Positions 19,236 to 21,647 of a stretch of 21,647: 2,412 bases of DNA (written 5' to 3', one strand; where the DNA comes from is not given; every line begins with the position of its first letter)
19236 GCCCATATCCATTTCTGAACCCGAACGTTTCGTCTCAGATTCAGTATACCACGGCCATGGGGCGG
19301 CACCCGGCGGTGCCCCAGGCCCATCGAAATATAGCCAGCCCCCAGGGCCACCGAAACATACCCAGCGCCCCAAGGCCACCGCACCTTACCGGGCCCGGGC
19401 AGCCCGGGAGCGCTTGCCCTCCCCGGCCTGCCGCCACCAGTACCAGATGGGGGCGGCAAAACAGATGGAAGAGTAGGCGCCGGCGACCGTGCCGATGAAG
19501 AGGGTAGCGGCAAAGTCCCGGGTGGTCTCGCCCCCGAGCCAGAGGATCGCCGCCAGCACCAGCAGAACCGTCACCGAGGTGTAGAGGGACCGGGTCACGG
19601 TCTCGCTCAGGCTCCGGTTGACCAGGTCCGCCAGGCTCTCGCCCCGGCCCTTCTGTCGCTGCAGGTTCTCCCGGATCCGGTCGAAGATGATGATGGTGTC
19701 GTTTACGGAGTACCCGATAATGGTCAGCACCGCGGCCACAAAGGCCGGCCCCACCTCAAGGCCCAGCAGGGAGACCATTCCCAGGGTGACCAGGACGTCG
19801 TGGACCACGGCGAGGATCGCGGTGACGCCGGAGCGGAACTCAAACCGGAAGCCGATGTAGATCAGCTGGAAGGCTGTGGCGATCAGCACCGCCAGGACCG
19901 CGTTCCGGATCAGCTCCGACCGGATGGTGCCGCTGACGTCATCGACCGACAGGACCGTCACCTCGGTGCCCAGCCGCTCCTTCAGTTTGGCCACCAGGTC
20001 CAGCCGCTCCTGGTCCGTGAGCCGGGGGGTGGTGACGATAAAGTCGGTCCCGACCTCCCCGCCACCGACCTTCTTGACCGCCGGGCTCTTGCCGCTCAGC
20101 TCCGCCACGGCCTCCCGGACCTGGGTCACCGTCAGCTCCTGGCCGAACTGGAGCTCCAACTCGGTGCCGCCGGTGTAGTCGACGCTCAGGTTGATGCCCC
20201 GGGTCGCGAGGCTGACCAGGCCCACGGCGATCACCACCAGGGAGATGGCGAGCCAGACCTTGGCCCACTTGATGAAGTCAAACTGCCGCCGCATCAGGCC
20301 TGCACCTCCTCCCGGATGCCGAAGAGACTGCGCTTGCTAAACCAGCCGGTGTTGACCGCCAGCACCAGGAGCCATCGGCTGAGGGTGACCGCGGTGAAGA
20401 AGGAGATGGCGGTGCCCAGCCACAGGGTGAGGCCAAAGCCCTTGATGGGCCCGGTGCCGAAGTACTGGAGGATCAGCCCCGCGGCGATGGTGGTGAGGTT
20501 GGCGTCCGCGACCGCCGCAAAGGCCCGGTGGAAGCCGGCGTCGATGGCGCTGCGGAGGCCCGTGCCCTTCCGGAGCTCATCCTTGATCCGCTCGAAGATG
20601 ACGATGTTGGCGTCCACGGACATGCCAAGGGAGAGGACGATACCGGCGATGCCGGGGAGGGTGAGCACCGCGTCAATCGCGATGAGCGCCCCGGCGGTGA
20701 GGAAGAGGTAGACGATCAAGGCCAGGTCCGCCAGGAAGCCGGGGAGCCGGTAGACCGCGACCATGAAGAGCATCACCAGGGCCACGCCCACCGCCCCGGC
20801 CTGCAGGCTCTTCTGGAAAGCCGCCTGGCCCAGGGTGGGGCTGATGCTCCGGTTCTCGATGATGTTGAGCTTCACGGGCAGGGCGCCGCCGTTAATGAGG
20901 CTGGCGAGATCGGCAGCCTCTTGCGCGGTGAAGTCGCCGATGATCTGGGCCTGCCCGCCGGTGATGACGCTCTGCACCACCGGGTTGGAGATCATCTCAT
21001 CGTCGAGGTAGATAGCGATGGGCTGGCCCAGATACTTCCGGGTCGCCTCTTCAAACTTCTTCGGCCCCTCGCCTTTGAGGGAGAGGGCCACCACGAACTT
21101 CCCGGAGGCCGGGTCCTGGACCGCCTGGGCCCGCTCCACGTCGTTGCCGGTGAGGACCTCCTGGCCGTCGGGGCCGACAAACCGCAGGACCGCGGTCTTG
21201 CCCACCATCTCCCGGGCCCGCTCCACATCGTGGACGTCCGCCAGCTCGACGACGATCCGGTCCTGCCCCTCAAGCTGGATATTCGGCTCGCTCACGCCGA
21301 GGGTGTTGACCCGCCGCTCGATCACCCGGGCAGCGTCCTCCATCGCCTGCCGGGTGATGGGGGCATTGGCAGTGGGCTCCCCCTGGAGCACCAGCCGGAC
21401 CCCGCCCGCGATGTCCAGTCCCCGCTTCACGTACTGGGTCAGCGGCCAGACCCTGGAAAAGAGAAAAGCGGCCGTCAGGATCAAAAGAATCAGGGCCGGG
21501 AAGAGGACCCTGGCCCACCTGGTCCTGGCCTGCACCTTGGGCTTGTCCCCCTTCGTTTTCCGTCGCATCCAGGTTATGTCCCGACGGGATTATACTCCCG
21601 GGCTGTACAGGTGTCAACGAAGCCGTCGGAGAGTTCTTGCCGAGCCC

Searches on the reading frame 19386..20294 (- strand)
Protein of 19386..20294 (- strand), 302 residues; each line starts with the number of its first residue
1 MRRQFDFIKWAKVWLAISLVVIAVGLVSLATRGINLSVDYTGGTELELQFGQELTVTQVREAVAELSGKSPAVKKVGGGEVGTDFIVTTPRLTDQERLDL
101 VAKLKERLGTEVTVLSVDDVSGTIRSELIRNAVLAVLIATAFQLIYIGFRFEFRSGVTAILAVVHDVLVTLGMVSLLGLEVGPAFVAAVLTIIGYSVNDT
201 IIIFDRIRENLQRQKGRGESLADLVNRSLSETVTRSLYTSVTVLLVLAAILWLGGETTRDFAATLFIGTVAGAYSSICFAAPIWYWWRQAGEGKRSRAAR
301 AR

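Call 12: search_protein_families(library=pfam, proteins=[window:19386-20294:-])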
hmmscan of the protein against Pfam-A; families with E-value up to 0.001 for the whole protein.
window:19386-20294:- (302 aa): 2 families
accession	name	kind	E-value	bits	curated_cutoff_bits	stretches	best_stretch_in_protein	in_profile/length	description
PF02355.23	SecD_SecF_C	-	5.4e-59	199.2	20.5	1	103-289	4-188/189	Protein export membrane protein SecD/SecF, C-terminal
PF07549.19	Sec_GG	-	5.6e-09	35.7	20.3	1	27-52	1-26/28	SecD/SecF GG Motif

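Call 13: find_encoding_contigs(protein=window:19386-20294:-, flank=3000, max_places=10)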
Protein window:19386-20294:- (302 aa): 3 contigs read that carry it; 3 places shown.
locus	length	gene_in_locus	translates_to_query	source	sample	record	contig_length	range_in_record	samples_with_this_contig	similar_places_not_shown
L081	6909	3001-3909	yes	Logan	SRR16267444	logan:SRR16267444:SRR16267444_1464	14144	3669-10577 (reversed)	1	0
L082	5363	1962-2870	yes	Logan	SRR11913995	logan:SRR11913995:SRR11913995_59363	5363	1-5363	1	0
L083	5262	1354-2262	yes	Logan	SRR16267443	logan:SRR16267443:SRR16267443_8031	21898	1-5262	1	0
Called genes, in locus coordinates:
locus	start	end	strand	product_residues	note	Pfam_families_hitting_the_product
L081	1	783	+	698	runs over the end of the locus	PF02378:PTS_EIIC, PF00367:PTS_EIIB, PF00358:PTS_EIIA_1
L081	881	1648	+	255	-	PF03746:LamB_YcsF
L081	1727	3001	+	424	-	PF21760:SecD_1st, PF22599:SecDF_P1_head, PF02355:SecD_SecF_C, PF03176:MMPL (weak)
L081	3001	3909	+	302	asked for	PF07549:Sec_GG, PF02355:SecD_SecF_C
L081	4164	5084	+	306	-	PF01545:Cation_efflux, PF16916:ZT_dimer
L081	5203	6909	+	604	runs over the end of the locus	PF17863:AAA_lid_2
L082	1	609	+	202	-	?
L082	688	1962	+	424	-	PF21760:SecD_1st, PF22599:SecDF_P1_head, PF02355:SecD_SecF_C, PF03176:MMPL (weak)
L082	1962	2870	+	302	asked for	PF07549:Sec_GG, PF02355:SecD_SecF_C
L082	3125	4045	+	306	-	PF01545:Cation_efflux, PF16916:ZT_dimer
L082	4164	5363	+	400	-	?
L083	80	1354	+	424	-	PF21760:SecD_1st, PF22599:SecDF_P1_head, PF02355:SecD_SecF_C, PF03176:MMPL (weak)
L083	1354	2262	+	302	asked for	PF07549:Sec_GG, PF02355:SecD_SecF_C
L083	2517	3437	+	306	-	PF01545:Cation_efflux, PF16916:ZT_dimer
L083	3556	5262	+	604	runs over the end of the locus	PF17863:AAA_lid_2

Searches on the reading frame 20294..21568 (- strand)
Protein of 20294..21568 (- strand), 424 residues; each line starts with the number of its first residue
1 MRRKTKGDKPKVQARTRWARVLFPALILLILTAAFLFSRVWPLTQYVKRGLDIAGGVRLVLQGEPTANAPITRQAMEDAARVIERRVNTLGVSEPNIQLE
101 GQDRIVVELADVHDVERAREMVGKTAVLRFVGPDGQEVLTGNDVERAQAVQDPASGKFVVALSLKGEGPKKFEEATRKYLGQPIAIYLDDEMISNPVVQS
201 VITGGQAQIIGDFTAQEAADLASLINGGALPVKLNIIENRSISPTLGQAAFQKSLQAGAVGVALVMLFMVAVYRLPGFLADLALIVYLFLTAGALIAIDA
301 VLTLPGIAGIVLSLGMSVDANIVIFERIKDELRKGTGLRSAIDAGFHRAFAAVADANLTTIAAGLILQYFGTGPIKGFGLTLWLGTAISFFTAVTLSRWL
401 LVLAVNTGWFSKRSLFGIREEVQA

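Call 12: search_protein_families(library=pfam, proteins=[window:20294-21568:-])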
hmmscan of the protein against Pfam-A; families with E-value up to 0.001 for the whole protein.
window:20294-21568:- (424 aa): 4 families
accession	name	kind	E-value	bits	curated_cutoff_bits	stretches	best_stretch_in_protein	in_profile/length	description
PF22599.2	SecDF_P1_head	-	1e-29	103.2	27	1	136-232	18-114/114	SecDF, P1 head subdomain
PF21760.3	SecD_1st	-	1e-21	76.6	27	1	76-133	1-58/60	Protein translocase subunit SecDF, P1 domain, N-terminal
PF02355.23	SecD_SecF_C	-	1.6e-14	54.2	20.5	1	234-398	13-180/189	Protein export membrane protein SecD/SecF, C-terminal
PF03176.21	MMPL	-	2e-05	24.2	20.5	1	256-413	147-311/333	MMPL family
